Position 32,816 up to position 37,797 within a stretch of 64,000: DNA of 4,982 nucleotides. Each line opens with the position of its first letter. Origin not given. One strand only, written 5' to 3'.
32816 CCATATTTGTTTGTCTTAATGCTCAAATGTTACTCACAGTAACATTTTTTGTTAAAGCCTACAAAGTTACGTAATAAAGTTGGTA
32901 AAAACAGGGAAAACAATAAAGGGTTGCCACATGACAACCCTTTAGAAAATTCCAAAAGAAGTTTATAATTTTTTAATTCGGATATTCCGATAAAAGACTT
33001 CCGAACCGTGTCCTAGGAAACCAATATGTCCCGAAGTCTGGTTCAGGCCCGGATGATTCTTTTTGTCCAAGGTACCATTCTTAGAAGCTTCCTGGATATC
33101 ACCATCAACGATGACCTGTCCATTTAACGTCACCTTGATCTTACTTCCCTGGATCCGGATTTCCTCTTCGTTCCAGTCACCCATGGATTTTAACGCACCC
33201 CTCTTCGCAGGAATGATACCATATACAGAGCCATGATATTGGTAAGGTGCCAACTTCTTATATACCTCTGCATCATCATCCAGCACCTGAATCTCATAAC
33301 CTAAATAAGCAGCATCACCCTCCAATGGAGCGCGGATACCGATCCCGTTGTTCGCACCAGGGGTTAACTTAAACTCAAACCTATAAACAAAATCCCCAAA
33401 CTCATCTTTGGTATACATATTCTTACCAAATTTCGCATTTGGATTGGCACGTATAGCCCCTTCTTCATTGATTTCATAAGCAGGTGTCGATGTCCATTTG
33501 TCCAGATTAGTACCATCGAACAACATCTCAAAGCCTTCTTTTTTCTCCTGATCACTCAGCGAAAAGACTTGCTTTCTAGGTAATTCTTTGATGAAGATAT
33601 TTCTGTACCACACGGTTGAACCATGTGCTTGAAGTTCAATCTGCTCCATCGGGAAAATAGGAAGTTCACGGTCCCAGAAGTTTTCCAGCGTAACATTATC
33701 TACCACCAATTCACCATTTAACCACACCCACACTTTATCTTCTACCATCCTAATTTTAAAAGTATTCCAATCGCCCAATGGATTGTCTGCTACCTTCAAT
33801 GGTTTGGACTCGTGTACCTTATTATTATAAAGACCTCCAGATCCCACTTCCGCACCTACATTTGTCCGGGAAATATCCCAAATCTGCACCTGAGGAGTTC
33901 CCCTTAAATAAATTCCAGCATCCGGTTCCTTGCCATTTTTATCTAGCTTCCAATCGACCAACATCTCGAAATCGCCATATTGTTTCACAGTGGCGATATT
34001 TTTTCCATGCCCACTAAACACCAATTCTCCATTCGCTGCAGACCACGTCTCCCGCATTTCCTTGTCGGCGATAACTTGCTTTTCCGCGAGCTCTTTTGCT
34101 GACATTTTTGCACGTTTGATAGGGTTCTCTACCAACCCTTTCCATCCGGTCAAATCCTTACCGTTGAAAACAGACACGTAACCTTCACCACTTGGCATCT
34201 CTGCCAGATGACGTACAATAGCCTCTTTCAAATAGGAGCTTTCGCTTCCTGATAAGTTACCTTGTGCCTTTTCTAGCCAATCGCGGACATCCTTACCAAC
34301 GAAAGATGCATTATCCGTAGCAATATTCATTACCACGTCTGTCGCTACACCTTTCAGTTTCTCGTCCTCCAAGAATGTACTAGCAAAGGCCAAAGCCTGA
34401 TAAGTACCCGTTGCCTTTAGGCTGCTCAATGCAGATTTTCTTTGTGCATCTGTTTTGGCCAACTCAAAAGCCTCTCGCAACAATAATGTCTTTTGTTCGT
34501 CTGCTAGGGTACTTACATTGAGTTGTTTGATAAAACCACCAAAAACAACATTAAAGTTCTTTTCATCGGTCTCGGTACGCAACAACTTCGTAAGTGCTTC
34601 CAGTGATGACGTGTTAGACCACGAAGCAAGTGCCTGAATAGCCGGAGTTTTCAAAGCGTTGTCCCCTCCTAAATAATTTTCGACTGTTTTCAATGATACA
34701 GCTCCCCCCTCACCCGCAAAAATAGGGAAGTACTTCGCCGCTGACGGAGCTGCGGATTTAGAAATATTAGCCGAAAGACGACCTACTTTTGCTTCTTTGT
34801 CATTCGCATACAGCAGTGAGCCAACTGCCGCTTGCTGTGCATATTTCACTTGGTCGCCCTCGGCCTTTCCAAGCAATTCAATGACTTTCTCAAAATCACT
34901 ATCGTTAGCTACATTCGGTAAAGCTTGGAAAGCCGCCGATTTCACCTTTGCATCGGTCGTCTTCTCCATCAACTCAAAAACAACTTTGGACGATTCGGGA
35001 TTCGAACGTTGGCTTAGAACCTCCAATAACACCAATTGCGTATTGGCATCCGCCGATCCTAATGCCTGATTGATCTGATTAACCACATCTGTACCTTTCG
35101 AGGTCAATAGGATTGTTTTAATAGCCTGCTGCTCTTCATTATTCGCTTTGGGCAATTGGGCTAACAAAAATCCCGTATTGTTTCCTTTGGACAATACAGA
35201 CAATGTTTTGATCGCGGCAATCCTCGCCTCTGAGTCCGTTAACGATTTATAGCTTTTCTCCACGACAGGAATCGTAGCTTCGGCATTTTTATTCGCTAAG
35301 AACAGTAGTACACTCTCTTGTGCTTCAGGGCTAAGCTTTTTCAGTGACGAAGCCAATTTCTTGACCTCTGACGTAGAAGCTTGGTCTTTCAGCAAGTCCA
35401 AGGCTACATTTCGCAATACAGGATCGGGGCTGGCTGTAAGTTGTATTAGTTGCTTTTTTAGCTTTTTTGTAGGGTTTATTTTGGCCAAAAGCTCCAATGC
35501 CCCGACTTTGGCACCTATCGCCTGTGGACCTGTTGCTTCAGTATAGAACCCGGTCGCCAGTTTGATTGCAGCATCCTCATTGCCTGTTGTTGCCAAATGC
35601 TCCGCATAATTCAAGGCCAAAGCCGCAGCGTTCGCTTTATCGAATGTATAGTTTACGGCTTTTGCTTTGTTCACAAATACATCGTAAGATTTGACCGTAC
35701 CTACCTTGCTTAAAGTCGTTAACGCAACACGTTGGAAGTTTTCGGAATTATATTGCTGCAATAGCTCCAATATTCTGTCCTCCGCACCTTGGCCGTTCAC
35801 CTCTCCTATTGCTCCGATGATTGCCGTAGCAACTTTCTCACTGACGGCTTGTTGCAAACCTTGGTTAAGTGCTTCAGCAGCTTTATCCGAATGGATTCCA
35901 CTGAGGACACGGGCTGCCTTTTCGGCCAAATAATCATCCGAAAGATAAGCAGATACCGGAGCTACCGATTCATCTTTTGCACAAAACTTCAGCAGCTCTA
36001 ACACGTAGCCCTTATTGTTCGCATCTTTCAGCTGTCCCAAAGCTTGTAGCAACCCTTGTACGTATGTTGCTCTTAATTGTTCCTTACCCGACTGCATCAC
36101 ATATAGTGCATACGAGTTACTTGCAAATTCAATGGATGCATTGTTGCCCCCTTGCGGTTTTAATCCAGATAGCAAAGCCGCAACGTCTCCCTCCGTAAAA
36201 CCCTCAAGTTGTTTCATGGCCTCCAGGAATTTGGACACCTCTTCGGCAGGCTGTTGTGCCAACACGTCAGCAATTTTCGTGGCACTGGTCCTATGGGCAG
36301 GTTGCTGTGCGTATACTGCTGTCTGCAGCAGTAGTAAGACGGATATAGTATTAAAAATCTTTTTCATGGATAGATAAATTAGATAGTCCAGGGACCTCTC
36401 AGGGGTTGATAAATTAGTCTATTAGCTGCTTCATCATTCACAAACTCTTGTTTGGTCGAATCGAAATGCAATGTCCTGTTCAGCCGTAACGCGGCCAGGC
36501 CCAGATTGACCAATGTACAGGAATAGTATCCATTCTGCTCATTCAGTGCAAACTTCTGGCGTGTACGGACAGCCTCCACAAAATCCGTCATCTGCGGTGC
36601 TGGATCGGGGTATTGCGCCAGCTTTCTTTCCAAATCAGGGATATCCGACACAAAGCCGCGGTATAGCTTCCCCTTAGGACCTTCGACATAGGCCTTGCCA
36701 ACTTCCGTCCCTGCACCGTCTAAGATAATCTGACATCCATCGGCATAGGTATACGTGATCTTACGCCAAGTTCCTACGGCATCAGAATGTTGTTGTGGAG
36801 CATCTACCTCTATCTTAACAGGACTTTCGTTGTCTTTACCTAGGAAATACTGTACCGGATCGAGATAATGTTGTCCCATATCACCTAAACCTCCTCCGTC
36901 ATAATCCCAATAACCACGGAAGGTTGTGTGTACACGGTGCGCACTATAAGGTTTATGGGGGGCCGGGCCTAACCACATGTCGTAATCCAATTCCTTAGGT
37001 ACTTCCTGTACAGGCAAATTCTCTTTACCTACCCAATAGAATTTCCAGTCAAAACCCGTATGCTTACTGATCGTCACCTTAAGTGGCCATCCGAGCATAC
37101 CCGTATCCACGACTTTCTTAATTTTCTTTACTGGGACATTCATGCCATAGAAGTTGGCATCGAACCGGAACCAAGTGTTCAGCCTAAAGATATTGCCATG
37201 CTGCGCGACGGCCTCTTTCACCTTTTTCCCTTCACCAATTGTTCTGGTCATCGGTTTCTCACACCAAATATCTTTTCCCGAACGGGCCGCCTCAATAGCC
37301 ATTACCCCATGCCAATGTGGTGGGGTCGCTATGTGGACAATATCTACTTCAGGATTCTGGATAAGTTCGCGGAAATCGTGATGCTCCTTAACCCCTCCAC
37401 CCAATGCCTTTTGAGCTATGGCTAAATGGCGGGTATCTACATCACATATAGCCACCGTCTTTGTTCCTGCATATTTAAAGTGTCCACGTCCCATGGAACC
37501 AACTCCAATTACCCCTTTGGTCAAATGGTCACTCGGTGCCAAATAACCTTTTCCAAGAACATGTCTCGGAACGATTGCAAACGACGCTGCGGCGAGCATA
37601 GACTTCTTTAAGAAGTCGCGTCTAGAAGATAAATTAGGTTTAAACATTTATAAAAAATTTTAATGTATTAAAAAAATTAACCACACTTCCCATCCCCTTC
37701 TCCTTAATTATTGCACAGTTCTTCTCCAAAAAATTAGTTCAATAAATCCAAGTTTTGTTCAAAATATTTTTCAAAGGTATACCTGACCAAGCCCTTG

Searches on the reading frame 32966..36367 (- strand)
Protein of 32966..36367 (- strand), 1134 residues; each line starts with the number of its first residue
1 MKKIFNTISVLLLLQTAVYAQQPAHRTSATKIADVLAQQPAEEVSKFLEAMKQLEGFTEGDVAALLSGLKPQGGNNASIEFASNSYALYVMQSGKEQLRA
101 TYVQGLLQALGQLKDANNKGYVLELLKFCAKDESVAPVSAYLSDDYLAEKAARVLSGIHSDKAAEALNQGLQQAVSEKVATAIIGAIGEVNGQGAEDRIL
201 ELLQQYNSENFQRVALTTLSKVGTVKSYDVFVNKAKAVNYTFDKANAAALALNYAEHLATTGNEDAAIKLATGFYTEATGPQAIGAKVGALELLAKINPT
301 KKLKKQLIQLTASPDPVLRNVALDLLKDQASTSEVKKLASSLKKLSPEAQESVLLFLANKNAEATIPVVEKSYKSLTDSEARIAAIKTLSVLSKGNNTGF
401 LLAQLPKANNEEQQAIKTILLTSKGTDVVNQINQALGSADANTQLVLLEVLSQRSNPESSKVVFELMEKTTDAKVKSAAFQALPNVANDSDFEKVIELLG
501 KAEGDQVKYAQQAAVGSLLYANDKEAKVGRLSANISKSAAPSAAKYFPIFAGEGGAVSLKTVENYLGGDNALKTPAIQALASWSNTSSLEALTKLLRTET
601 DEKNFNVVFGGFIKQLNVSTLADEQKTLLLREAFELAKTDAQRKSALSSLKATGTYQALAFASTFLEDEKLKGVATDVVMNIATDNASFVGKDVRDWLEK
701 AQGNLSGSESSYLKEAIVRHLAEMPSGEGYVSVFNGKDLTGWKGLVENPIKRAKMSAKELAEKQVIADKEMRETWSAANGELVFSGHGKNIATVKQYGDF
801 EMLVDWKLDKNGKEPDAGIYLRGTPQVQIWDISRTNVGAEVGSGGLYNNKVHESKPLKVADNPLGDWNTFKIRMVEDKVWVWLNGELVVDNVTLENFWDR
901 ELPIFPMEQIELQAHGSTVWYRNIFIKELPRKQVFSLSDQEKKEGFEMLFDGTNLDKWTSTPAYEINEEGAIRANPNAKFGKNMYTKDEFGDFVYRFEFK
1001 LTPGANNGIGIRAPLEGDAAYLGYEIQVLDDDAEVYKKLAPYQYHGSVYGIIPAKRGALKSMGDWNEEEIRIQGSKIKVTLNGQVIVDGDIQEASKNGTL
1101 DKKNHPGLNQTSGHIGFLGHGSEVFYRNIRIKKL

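Call 65: search_protein_families(library=pfam, proteins=[window:32966-36367:-], max_evalue=0.001)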
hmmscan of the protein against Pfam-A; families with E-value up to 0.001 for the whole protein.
window:32966-36367:- (1134 aa): 3 families
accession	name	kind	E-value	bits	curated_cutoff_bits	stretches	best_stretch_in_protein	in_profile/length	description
PF06439.18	3keto-disac_hyd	-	4.4e-80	268.6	26.8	2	945-1132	1-187/187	3-keto-disaccharide hydrolase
PF13646.12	HEAT_2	-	5.6e-21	75.1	27.7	2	434-512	6-85/88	HEAT repeats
PF20407.5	DUF1583_N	-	2.4e-06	27.8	22.9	0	1062-1095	88-121/150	Domain of unknown function (DUF1583_N)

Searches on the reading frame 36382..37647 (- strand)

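Call 65: search_protein_families(library=pfam, proteins=[window:36382-37647:-], max_evalue=0.001)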
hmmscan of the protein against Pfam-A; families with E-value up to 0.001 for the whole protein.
window:36382-37647:- (422 aa): 3 families
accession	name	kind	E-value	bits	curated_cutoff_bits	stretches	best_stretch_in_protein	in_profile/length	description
PF19051.5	GFO_IDH_MocA_C2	-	1.4e-145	483.9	23.3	1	169-422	1-254/254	Oxidoreductase family, C-terminal alpha/beta domain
PF01408.29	GFO_IDH_MocA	-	6.1e-19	69.3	24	1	45-156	4-118/120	Oxidoreductase family, NAD-binding Rossmann fold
PF22725.1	GFO_IDH_MocA_C3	-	1.1e-05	25.9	27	1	240-312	32-103/124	GFO/IDH/MocA C-terminal domain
